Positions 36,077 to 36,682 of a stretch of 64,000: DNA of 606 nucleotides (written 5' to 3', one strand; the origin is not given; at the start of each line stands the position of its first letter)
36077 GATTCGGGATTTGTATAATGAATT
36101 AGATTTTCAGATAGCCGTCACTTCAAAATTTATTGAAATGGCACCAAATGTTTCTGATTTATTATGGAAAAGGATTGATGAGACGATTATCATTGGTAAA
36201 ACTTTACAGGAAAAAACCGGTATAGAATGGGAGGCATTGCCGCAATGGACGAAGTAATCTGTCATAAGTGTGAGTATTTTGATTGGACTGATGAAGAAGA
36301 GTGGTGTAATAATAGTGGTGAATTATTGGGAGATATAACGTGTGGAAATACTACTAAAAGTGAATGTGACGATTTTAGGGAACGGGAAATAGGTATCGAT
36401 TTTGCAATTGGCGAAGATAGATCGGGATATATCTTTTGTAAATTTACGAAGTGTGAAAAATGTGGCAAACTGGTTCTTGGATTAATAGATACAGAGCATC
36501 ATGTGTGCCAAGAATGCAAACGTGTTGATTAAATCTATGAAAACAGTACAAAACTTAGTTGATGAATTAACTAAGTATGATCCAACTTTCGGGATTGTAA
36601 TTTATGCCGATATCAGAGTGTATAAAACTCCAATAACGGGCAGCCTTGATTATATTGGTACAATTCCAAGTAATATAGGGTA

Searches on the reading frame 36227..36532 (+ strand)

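Call 79: search_protein_families(library=pfam, proteins=[window:36227-36532:+], max_evalue=0.01)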
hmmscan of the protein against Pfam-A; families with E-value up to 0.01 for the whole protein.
window:36227-36532:+ (101 aa): 1 family
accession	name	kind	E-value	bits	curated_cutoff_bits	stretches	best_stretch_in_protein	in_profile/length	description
PF21664.2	TBPIP_C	-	0.0019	18.6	27.2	1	67-83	40-56/115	TBP-interacting protein, C-terminal domain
